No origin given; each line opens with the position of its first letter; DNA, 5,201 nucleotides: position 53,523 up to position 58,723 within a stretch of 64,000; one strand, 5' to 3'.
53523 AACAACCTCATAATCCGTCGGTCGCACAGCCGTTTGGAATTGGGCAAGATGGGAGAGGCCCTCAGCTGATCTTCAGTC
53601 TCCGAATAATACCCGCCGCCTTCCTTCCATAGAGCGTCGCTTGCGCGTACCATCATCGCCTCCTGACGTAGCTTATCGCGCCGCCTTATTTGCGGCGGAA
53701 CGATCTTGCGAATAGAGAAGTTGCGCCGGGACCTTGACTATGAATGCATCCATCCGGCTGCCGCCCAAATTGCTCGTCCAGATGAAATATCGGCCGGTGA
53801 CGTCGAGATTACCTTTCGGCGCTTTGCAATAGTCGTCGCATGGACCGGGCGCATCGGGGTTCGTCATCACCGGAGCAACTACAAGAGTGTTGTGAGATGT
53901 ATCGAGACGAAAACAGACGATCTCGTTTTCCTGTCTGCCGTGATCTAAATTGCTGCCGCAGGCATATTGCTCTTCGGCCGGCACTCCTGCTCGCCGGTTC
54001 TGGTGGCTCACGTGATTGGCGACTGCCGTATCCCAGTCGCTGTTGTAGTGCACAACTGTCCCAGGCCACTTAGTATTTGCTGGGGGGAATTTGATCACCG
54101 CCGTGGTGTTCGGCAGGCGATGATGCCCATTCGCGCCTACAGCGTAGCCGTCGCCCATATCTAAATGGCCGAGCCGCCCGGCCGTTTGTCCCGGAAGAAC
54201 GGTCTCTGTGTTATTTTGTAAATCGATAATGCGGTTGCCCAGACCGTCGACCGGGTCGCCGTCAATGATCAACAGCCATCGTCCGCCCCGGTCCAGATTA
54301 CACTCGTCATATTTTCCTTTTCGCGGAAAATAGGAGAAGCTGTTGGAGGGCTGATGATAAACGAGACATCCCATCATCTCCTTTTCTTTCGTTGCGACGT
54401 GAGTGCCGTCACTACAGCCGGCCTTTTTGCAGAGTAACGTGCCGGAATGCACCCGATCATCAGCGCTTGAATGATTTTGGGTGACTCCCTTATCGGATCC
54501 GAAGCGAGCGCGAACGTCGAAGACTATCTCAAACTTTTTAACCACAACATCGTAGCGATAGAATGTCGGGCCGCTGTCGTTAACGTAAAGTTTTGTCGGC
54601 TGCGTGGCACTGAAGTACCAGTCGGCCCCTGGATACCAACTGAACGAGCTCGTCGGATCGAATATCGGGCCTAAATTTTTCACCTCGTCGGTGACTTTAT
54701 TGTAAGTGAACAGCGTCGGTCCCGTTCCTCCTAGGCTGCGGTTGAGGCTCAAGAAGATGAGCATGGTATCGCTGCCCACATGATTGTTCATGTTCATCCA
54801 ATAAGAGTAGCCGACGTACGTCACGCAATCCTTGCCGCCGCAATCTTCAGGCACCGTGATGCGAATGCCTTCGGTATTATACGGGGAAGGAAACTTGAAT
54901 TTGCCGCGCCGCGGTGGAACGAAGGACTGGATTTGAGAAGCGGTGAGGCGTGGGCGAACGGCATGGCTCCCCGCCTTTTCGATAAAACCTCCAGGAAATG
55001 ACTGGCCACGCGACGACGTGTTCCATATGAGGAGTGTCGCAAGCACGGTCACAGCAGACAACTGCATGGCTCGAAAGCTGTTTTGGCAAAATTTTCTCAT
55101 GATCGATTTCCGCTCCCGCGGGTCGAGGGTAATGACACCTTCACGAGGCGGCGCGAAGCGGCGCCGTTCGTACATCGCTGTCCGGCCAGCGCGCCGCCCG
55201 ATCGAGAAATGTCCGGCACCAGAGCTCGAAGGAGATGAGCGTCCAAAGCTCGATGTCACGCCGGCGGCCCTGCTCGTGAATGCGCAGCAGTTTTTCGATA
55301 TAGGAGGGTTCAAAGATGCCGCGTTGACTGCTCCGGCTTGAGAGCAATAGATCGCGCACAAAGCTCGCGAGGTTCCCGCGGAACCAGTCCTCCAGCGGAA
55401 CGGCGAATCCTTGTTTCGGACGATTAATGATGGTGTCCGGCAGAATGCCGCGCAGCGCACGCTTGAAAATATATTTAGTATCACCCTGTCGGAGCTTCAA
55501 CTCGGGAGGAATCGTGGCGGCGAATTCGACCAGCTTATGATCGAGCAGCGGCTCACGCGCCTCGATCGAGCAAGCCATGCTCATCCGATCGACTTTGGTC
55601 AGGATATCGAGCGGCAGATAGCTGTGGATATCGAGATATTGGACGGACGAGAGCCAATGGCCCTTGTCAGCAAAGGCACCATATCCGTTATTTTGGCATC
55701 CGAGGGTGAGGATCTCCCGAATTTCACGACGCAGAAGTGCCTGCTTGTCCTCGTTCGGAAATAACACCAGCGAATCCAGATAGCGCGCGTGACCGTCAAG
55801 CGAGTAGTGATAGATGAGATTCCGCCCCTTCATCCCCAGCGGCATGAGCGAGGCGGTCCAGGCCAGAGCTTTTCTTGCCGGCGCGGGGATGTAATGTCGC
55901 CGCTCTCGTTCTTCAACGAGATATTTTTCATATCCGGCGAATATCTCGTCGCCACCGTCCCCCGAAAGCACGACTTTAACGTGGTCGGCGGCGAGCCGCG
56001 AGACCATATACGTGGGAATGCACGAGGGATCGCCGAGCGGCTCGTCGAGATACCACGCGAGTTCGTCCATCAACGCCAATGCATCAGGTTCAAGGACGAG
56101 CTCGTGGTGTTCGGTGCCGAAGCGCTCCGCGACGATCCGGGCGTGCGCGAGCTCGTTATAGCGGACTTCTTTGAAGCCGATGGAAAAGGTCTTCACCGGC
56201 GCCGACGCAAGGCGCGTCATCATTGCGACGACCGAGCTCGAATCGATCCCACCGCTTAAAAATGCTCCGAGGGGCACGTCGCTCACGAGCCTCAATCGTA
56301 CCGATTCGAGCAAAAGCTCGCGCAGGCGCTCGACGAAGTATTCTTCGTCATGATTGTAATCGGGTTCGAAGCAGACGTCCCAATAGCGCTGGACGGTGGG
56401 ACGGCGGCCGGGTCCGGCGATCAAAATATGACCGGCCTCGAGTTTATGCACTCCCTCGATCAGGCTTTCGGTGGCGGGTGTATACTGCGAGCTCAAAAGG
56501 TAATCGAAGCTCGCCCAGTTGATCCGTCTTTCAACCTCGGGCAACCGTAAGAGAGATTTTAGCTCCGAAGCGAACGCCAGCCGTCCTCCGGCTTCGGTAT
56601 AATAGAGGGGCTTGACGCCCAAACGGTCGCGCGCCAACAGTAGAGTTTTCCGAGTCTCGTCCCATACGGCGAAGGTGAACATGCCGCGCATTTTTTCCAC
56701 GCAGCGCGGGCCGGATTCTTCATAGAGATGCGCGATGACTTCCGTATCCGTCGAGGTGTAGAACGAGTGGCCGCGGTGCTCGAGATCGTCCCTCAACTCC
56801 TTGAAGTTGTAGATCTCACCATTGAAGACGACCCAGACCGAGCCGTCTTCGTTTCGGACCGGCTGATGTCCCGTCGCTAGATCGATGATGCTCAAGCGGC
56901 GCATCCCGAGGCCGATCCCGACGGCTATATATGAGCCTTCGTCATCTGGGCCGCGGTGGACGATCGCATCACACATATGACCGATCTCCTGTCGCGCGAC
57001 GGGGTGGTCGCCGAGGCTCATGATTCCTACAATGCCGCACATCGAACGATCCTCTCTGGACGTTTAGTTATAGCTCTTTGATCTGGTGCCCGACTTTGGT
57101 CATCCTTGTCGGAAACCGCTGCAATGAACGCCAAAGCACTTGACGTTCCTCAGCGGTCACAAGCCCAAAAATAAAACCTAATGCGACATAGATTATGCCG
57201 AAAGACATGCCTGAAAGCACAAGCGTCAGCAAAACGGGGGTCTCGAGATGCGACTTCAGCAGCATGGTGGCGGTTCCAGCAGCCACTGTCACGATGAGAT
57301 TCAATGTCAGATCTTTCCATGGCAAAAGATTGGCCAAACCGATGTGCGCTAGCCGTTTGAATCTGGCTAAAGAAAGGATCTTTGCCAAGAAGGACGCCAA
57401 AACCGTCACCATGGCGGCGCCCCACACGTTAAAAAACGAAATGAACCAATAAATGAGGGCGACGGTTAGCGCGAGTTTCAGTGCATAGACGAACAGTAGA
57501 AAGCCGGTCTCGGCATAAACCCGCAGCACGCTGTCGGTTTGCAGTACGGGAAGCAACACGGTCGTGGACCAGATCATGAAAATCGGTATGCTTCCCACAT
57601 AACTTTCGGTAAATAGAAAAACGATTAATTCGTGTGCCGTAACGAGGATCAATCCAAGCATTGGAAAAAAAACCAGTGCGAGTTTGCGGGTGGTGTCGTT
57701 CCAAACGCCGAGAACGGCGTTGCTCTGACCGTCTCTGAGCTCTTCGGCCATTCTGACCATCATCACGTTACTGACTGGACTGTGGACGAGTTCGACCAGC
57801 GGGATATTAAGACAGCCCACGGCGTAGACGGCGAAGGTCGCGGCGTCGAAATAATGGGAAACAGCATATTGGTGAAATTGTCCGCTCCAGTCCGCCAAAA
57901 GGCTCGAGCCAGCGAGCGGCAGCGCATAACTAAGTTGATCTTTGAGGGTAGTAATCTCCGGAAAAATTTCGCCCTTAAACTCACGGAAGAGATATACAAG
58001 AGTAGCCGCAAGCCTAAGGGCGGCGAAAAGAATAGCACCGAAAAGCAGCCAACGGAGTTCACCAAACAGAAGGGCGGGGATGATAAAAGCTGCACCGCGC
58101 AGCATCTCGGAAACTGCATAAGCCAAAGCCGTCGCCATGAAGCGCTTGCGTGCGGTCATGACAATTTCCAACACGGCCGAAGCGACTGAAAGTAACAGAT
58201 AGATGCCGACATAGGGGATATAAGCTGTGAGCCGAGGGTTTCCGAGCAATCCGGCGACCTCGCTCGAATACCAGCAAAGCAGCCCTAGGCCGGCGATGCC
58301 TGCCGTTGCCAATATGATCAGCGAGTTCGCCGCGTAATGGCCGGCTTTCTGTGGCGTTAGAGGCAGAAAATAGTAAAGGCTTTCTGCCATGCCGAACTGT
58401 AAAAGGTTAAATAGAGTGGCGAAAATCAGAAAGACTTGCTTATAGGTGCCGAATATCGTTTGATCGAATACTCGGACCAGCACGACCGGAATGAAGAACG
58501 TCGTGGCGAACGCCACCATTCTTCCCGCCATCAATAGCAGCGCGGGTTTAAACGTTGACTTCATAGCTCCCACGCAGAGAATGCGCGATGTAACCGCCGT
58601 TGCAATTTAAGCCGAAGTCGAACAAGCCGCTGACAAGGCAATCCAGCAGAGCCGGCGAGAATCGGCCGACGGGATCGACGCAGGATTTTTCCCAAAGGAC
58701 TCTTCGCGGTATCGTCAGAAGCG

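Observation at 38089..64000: Single-strand polysaccharide gene train of at least 26 kb mixing alginate-like core genes with unusually heavy decoration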

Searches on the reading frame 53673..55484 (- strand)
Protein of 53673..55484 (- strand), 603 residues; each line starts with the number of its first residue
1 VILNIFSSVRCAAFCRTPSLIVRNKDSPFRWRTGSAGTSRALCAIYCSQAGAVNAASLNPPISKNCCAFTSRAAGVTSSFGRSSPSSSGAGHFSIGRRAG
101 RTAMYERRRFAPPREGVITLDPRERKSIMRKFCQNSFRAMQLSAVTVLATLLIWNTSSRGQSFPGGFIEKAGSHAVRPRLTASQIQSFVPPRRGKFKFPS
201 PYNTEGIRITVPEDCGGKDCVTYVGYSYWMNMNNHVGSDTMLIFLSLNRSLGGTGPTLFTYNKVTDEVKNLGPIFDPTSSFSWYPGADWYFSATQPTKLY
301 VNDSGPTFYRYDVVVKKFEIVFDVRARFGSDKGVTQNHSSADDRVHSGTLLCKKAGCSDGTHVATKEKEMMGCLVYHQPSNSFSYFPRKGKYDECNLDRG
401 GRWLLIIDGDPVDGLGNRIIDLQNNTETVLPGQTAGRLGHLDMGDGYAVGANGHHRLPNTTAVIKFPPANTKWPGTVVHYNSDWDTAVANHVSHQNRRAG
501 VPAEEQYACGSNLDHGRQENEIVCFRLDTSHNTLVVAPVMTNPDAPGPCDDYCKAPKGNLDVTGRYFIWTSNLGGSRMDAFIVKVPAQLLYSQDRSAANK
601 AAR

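Call 6: search_protein_families(library=pfam, proteins=[window:53673-55484:-], max_evalue=0.01)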
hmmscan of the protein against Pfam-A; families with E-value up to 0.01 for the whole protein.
window:53673-55484:- (603 aa): 0 families

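Call 8: search_protein_families(library=ncbifam, proteins=[window:53673-55484:-], max_evalue=0.001)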
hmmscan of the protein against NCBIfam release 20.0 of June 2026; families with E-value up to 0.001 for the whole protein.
window:53673-55484:- (603 aa): 0 families
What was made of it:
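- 53673..55175 (-): g12: secreted beta-propeller of an uncharacterised family, closest in fold to PL22. The start is at 55175 or 55100. Calls 6 and 8: no family hit.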

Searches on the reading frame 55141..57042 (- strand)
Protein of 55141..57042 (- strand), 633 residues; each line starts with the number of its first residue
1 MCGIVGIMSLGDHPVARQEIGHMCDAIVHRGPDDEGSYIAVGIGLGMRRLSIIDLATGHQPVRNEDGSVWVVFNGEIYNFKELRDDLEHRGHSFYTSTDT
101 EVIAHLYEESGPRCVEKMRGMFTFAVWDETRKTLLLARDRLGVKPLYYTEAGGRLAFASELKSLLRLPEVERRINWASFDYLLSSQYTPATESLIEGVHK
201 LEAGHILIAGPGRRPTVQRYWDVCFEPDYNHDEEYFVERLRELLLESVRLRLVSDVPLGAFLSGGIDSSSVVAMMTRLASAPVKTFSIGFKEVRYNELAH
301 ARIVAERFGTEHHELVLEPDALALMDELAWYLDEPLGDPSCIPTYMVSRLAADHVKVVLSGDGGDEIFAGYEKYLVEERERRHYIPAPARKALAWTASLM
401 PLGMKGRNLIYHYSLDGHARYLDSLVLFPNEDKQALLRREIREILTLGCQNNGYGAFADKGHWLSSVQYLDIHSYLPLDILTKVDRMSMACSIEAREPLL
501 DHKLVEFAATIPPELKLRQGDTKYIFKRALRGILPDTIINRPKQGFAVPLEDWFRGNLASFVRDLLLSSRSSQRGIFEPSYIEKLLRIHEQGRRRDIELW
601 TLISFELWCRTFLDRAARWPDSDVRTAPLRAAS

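Call 6: search_protein_families(library=pfam, proteins=[window:55141-57042:-], max_evalue=0.01)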
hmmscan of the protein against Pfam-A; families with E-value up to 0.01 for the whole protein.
window:55141-57042:- (633 aa): 5 families
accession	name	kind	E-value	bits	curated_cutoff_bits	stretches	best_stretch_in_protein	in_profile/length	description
PF00733.27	Asn_synthase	-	1e-109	367.9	21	1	240-609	2-353/354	Asparagine synthase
PF13537.11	GATase_7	-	1.9e-48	164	25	1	48-165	2-122/123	Glutamine amidotransferase domain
PF13522.11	GATase_6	-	7.2e-43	146.2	27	1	32-160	1-130/130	Glutamine amidotransferase domain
PF12481.13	DUF3700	-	0.00098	19.1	27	1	113-161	124-173/228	Aluminium induced protein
PF02540.23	NAD_synthase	-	0.0021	17.7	21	1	238-326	3-90/242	NAD synthase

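Call 8: search_protein_families(library=ncbifam, proteins=[window:55141-57042:-], max_evalue=0.001)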
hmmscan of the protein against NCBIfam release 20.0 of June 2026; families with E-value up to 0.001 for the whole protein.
window:55141-57042:- (633 aa): 9 families
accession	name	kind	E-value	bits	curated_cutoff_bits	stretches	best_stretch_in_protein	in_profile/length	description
TIGR03108.1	eps_aminotran_1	hypoth_equivalog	1.6e-194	648.1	816.9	1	1-608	1-624/628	XrtA/PEP-CTERM system amidotransferase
TIGR01536.1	asn_synth_AEB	equivalog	1.6e-157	525.6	267.1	1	2-546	1-517/517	asparagine synthase (glutamine-hydrolyzing)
TIGR03104.1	trio_amidotrans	equivalog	8e-133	443.7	570.1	2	1-374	1-383/589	N-acetylglutaminylglutamine amidotransferase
NF006949.0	PRK09431.1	equivalog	5.7e-99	332.1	499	3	1-166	1-167/554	asparagine synthase B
NF033535.1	lass_lactam_cya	exception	3.7e-81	273.6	525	2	1-377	1-385/668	lasso peptide isopeptide bond-forming cyclase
NF033561.1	macrolact_Ik_Al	subfamily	5.1e-28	98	300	2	103-396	63-358/561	albusnodin/ikarugamycin family macrolactam cyclase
TIGR01135.1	glmS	equivalog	8.2e-14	51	418.05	1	61-166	86-199/607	glutamine--fructose-6-phosphate transaminase (isomerizing)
NF001484.0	PRK00331.1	subfamily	3.9e-13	48.6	381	1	61-165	87-199/601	isomerizing glutamine--fructose-6-phosphate transaminase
TIGR01134.1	purF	equivalog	2.6e-10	40.3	350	1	59-162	84-197/432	amidophosphoribosyltransferase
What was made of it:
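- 55141..57042 (-): g13: AsnB-type glutamine-dependent amidotransferase 2, starting MCGI. Calls 6 and 8: Asn_synthase 368 bits; TIGR03108 648 bits, below the 816.9 cutoff.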

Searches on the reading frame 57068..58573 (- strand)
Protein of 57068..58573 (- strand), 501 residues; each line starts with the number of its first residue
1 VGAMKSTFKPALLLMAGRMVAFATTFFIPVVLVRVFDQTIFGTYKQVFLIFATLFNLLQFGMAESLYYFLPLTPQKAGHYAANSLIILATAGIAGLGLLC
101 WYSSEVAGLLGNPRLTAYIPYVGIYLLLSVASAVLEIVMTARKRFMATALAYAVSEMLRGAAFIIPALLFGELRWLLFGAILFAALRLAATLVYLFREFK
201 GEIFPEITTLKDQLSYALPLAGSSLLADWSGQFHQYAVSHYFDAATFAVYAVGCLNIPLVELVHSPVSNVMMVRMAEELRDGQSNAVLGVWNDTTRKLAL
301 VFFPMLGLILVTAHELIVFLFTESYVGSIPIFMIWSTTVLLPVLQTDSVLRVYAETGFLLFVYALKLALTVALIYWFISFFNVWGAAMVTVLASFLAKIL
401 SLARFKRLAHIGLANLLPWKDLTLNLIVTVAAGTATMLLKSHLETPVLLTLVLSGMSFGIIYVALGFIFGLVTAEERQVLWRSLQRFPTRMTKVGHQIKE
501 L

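Call 6: search_protein_families(library=pfam, proteins=[window:57068-58573:-], max_evalue=0.01)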
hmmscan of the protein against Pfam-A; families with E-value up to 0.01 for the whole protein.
window:57068-58573:- (501 aa): 2 families
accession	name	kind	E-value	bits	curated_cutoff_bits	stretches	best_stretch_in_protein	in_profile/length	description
PF13440.11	Polysacc_synt_3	-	3.9e-13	49.7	23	1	31-329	1-292/293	Polysaccharide biosynthesis protein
PF01943.22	Polysacc_synt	-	1.1e-08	35.4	28.2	1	12-251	6-245/274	Polysaccharide biosynthesis protein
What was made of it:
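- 57068..58573 (-): g14: MOP-family (Wzx-type) flippase, multi-pass membrane protein. Call 6: Polysacc_synt_3 and Polysacc_synt.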

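Call 8: search_protein_families(library=ncbifam, proteins=[window:57068-58573:-], max_evalue=0.001)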
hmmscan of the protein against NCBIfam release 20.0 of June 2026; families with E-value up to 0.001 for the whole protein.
window:57068-58573:- (501 aa): 1 family
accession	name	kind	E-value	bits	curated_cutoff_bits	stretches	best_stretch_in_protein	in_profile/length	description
NF007773.0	PRK10459.1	equivalog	0.00043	19.4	273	1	30-463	30-464/492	MOP flippase family protein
